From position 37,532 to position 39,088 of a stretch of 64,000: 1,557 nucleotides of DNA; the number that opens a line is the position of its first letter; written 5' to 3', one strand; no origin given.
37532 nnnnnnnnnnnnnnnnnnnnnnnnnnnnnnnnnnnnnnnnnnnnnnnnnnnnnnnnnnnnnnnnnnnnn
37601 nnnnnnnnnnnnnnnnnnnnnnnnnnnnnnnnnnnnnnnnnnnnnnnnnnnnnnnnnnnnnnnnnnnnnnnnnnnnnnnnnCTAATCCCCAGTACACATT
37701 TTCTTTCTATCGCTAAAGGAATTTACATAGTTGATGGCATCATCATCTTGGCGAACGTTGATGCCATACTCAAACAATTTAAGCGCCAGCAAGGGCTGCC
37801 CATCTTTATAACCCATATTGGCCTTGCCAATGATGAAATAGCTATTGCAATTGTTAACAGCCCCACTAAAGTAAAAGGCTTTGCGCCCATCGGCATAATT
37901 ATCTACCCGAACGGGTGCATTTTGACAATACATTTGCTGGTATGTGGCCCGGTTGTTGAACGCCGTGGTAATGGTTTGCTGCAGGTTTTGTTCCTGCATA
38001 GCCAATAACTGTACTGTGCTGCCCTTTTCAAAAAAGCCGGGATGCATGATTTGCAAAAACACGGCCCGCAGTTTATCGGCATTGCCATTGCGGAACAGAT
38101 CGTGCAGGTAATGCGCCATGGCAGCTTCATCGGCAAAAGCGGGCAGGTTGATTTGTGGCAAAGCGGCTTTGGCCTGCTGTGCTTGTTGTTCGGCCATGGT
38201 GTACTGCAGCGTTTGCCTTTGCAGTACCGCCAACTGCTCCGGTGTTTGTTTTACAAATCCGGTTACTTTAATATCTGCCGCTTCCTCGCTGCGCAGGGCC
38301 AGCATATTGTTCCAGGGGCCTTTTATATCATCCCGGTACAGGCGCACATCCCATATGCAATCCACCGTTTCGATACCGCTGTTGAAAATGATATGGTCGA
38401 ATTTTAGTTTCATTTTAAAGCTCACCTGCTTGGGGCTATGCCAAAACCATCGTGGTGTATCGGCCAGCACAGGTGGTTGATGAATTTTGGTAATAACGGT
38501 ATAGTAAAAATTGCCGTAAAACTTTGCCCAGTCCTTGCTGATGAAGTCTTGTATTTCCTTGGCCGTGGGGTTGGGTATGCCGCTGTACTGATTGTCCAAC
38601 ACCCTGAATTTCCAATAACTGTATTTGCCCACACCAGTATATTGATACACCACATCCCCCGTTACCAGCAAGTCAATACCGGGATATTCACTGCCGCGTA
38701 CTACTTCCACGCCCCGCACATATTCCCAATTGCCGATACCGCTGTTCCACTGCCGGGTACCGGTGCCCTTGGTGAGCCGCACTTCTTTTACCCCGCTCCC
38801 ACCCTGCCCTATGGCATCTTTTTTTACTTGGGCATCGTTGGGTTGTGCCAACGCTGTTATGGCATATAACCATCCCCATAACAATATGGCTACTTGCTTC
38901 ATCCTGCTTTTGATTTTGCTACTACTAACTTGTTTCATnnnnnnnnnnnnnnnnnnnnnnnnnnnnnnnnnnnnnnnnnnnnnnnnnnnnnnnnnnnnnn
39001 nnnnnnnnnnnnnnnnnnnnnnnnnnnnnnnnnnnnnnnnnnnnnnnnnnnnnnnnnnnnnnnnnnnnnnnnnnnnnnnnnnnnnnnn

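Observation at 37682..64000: Integrated hypothesis: a two-component-controlled surface and toxin locus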

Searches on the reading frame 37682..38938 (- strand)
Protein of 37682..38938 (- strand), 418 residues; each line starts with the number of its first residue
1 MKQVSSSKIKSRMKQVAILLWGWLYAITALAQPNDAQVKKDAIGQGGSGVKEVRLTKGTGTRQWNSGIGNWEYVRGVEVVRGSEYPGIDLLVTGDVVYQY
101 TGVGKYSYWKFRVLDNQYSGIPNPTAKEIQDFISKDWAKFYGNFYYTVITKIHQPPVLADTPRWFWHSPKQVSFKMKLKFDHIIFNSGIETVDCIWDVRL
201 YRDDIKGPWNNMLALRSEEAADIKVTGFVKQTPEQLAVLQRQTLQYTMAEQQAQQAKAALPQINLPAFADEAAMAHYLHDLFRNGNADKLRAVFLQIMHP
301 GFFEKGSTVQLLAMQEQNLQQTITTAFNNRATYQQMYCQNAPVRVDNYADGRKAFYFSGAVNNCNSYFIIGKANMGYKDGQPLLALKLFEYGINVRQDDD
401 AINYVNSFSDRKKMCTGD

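Call 4: search_protein_families(library=pfam, proteins=[window:37682-38938:-], max_evalue=0.01)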
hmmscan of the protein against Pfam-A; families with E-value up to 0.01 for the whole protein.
window:37682-38938:- (418 aa): 0 families

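Call 5: search_protein_families(library=ncbifam, proteins=[window:37682-38938:-], max_evalue=0.01)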
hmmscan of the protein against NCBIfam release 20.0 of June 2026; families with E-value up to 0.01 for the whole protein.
window:37682-38938:- (418 aa): 0 families

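Call 7: search_solved_structures(query=window:37682-38938:-, max_evalue=1, show_alignments=1)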
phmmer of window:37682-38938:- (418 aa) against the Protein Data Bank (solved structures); distinct sequences matched with E-value up to 1: 1.
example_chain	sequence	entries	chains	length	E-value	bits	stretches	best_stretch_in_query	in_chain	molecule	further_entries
9yii_H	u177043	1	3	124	0.93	11.7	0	47-110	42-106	V645-158 Fab heavy chain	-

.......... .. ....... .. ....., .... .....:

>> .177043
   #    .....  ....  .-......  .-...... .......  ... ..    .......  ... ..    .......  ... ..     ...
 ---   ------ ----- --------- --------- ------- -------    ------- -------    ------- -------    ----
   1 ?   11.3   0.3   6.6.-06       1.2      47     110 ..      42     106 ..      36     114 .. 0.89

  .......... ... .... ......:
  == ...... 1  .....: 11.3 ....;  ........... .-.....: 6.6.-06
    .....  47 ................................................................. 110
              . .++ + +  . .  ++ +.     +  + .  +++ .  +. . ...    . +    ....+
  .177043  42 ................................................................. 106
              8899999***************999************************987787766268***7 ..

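Call 42: find_homologous_proteins(query=window:37682-38938:-, max_evalue=0.001)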
Query window:37682-38938:- (418 aa): 139 proteins with E <= 0.001 among 4380 candidates; the best 120 are listed.
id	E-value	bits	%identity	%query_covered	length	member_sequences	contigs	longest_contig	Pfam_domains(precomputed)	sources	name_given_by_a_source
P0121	8.5e-278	939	97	100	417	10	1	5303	-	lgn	-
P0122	5.4e-225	765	81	98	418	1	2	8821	-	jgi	jgi:hypothetical protein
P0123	1.1e-186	639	67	97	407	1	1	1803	-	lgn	-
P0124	6.0e-183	627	66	97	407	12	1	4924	-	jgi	jgi:hypothetical protein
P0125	3.2e-164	565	60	97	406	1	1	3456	-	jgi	jgi:hypothetical protein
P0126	4.3e-163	561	61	94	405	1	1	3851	-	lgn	-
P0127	4.6e-161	555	60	97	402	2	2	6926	-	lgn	-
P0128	9.7e-161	554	61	97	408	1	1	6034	-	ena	-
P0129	1.0e-160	553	60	97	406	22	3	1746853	-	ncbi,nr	ncbi:MAG: hypothetical protein IPO01_04445 [Chitinophagaceae bacterium]|nr:hypothetical protein [Chi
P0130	2.4e-160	552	59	97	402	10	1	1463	-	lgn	-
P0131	2.7e-160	552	59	97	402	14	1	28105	-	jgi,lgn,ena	-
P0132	3.8e-160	552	58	97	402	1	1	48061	-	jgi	-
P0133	6.6e-159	548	60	97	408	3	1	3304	-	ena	-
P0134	7.2e-159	547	61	94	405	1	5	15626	-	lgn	-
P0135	7.3e-159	547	60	93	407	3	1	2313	-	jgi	jgi:hypothetical protein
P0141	1.1e-156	540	60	95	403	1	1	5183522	-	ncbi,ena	-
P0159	3.2e-151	522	57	97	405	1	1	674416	-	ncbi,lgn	ncbi:MAG: hypothetical protein ABI741_01005 [Ferruginibacter sp.]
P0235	3.4e-84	301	38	97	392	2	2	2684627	-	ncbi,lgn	ncbi:MAG: hypothetical protein U0Y10_16250 [Spirosomataceae bacterium]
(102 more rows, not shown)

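Call 43: find_encoding_contigs(protein=P0141, flank=10000, max_places=1)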
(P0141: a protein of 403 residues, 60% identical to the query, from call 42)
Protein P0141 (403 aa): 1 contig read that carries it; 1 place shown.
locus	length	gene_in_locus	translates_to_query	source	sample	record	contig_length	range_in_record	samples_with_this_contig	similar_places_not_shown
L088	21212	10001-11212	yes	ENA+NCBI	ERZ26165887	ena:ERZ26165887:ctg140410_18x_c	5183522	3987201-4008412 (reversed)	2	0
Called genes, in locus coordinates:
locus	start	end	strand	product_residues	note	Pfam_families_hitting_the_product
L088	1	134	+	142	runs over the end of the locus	-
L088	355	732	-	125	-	PF21785:Bflower_2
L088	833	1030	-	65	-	-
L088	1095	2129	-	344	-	-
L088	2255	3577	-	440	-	PF01833:TIG, PF08450:SGL (faint), PF25021:TEN_NHL (faint), PF01436:NHL (faint), PF24684:Vgb_lyase (weak)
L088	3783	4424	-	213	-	PF02308:MgtC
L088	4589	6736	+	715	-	PF07719:TPR_2 (faint), PF13181:TPR_8 (faint), PF00515:TPR_1 (faint), PF13176:TPR_7 (faint), PF13424:TPR_12, PF07568:HisKA_2, PF13581:HATPase_c_2, PF02518:HATPase_c (weak), +2 more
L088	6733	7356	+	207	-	PF00072:Response_reg, PF08281:Sigma70_r4_2 (weak), PF00196:GerE, PF13412:HTH_24 (faint)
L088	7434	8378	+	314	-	PF00756:Esterase, PF10503:Esterase_PHB (weak), PF02230:Abhydrolase_2 (weak), PF00326:Peptidase_S9 (weak), PF01738:DLH (weak)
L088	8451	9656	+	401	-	-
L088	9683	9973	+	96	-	-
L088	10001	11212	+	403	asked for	-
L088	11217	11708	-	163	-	PF01883:FeS_assembly_P, PF23451:Zn_ribbon_PaaD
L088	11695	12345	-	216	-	PF02517:Rce1-like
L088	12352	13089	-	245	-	PF05138:PaaA_PaaC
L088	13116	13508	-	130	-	PF06243:PaaB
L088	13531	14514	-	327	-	PF05138:PaaA_PaaC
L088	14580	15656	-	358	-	PF00970:FAD_binding_6, PF00175:NAD_binding_1, PF08030:NAD_binding_6 (weak), PF00111:Fer2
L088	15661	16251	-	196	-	PF00440:TetR_N, PF17932:TetR_C_24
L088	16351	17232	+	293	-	PF13621:Cupin_8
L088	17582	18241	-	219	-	PF09365:DUF2461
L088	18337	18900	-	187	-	PF07463:NUMOD4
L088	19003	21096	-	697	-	PF22745:Nlig-Ia, PF01653:DNA_ligase_aden, PF03120:OB_DNA_ligase, PF03119:DNA_ligase_ZBD, PF14520:HHH_5 (faint), PF12826:HHH_2, PF00533:BRCT, PF12738:PTCB-BRCT (faint)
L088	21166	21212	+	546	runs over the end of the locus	PF07969:Amidohydro_3, PF01979:Amidohydro_1 (weak)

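Call 44: find_encoding_contigs(protein=P0159, flank=10000, max_places=1)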
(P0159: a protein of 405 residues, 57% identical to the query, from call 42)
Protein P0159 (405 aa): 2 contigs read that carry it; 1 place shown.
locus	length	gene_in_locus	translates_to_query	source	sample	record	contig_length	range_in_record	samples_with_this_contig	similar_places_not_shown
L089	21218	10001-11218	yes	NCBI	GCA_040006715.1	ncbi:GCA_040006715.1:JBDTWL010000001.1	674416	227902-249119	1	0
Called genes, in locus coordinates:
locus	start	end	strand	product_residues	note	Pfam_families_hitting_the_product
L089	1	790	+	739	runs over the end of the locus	PF01734:Patatin (weak)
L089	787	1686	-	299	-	PF00781:DAGK_cat, PF19279:YegS_C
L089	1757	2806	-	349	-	PF08545:ACP_syn_III, PF08541:ACP_syn_III_C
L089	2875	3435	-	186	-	-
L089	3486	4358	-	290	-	PF02517:Rce1-like (weak)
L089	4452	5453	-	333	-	PF01018:GTP1_OBG, PF01926:MMR_HSR1, PF02421:FeoB_N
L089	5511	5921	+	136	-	PF22311:DUF6970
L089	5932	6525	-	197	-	PF00132:Hexapep, PF25084:LbH_EIF2B (faint), PF25087:GMPPB_C, PF00132:Hexapep, PF14602:Hexapep_2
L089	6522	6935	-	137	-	PF03061:4HBT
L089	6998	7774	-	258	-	PF00378:ECH_1, PF16113:ECH_2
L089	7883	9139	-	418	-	PF13415:Beta-prop_FBX42, PF24681:Kelch_KLHDC2_KLHL20_DRC7, PF24981:Beta-prop_ATRN-LZTR1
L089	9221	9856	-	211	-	PF02308:MgtC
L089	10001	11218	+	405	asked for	-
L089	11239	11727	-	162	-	PF01883:FeS_assembly_P, PF23451:Zn_ribbon_PaaD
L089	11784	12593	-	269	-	PF05138:PaaA_PaaC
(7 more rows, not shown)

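Call 45: find_encoding_contigs(protein=P0235, flank=10000, max_places=1)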
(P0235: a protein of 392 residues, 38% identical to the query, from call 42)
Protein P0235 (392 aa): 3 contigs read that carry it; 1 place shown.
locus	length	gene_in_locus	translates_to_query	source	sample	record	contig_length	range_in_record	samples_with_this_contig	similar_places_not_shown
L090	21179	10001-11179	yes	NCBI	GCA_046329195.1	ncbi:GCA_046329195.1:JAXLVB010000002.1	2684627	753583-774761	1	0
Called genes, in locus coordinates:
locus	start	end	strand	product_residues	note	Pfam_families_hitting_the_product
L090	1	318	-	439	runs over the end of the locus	PF01523:PmbA_TldD_1st, PF19290:PmbA_TldD_2nd (weak), PF19289:PmbA_TldD_3rd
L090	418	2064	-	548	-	PF01523:PmbA_TldD_1st, PF19290:PmbA_TldD_2nd (weak), PF19289:PmbA_TldD_3rd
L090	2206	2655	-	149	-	PF07609:DUF1572 (weak), PF12867:DinB_2 (weak)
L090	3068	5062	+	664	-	PF12969:DUF3857, PF01841:Transglut_core (weak)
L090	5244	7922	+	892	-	PF13620:CarboxypepD_reg, PF13715:CarbopepD_reg_2, PF18939:DUF5686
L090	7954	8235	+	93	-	PF03992:ABM (weak)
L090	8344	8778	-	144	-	PF02635:DsrE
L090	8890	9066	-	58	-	PF06348:DUF1059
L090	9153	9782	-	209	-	PF00027:cNMP_binding (weak), PF13545:HTH_Crp_2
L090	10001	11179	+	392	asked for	-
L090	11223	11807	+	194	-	PF01596:Methyltransf_3 (weak), PF13649:Methyltransf_25 (weak), PF13578:Methyltransf_24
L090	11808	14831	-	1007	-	PF08450:SGL (faint), PF07494:Reg_prop (weak), PF07495:Y_Y_Y (weak), PF06580:His_kinase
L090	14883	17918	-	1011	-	PF08450:SGL (faint), PF07494:Reg_prop (faint), PF07495:Y_Y_Y, PF06580:His_kinase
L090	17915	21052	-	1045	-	PF07494:Reg_prop (faint), PF07495:Y_Y_Y, PF06580:His_kinase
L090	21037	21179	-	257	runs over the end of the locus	PF00072:Response_reg, PF04397:LytTR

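Call 72: predict_structure(alignment_id=A5)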
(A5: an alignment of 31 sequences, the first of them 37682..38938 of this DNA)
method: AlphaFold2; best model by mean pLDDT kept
length: 418 residues; sequences in the alignment: 31
mean_pLDDT: 92.1   pTM: 0.71
mean pLDDT of the five models: 92.1, 91.1, 91.0, 90.5, 90.4
residues with pLDDT >= 90: 350; 70-90: 51; 50-70: 14; < 50: 3
segments of 3 or more residues with pLDDT < 50: 1-3
pLDDT, mean of each block of 10 residues (from residue 1): 56 81 68 89 83 91 93 94 90 94 88 91 94 93 95 96 94 97 92 97 93 94 95 93 94 95 95 98 97 97 94 96 96 96 96 97 95 95 96 97 94 89
secondary structure, 60 per line:
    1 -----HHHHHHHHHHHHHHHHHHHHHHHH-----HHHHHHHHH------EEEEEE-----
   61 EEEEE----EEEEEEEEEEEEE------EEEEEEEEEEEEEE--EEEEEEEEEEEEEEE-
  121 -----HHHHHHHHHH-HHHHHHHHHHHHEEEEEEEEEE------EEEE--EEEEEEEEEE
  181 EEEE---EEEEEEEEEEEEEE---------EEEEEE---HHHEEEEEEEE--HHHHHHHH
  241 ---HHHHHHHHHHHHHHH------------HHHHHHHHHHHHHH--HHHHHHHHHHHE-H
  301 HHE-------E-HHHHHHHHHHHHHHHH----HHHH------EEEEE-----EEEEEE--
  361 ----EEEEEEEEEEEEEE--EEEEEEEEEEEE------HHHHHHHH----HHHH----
elements in order: H6-29 H35-43 E50-55 E61-65 E70-82 E89-102 E105-119 H126-135 H137-148 E149-158 E165-168 E171-184 E188-201 E211-216 E223-230 H233-240 H244-258 H271-284 H287-297 H313-328 H333-336 E343-347 E353-358 E365-378 E381-392 H399-406 H411-414

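Call 76: fold_search(model_id=the predicted structure, library=pdb)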
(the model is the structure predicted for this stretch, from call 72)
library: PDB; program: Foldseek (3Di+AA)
matches with E <= 10: 831; with E <= 0.001: 2
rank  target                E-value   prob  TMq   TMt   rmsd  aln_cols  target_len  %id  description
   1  7c5x_B                2.4e-04  0.84  0.16  0.14  21.6       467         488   12  Crystal structure of the iota-carbonic anhydrase from eukaryotic microalga complexed with bicarbonate (released 2021-04-28)
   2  7c5y_B                2.5e-04  0.57  0.14  0.12  23.6       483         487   12  Crystal structure of the iota-carbonic anhydrase from eukaryotic microalga complexed with iodide (released 2021-04-28)
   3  7uio_An               1.3e-03  0.30  0.10  0.06  21.6       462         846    7  Mediator-PIC Early (Composite Model) (released 2023-03-01)
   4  9bpo_A                1.1e-02  0.97  0.14  0.27  10.8       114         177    9  Structure of the self-association domain of LDB2 (released 2025-03-19)
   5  6obt                  1.7e-02  0.28  0.10  0.14  19.4       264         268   10  Structural insights into dehydratase substrate selection for the borrelidin and fluvirucin polyketide synthases (released 2019-06-05)
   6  7ui9_n                1.8e-02  0.13  0.11  0.09  20.4       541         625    9  Core Mediator-PICearly (Copy A) (released 2023-02-15)
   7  7pb8_P                2.0e-02  0.23  0.10  0.16  20.0       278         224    9  Crystal structure of the CENP-OPQUR complex (released 2022-04-27)
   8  8hib_V                2.7e-02  0.90  0.13  0.22   8.3       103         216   14  The crystal structure of Pygo2-LDB1-SSBP2 triple complex (released 2023-11-22)
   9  9bpo_C                3.0e-02  0.94  0.14  0.27   9.8       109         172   12  Structure of the self-association domain of LDB2 (released 2025-03-19)
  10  6tyd_V                3.3e-02  0.90  0.13  0.22   8.2       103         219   14  Structure of human LDB1 in complex with SSBP2 (released 2020-01-01)
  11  9bpo_D                4.1e-02  0.95  0.14  0.28   9.4       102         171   12  Structure of the self-association domain of LDB2 (released 2025-03-19)
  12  6s9t_A                5.0e-02  0.87  0.13  0.27   7.4        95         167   12  Dimerization domain of Xenopus laevis LDB1 in complex with darpin 3 (released 2019-10-09)
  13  2obd_A                8.6e-02  0.04  0.09  0.08  26.2       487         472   11  Crystal Structure of Cholesteryl Ester Transfer Protein (released 2007-01-23)
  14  5da9_B                9.5e-02  0.10  0.13  0.13  20.9       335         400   11  ATP-gamma-S bound Rad50 from Chaetomium thermophilum in complex with the Rad50-binding domain of Mre11 (released 2016-03-02)
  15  9hcj_R0               9.5e-02  0.04  0.09  0.03  31.8       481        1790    8  D. discoideum nuclear pore complex (released 2024-12-25)
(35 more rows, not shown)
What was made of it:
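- On Two-component CDCL (long + short pair with SpII signals): The downstream gene is unrelated to CDCL (calls 7, 76).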

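Call 78: search_protein_families(library=pfam, proteins=[L088:8451-9653:+], max_evalue=0.01)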
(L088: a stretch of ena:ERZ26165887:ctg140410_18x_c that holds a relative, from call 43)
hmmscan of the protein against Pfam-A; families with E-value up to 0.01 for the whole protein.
L088:8451-9653:+ (401 aa): 0 families
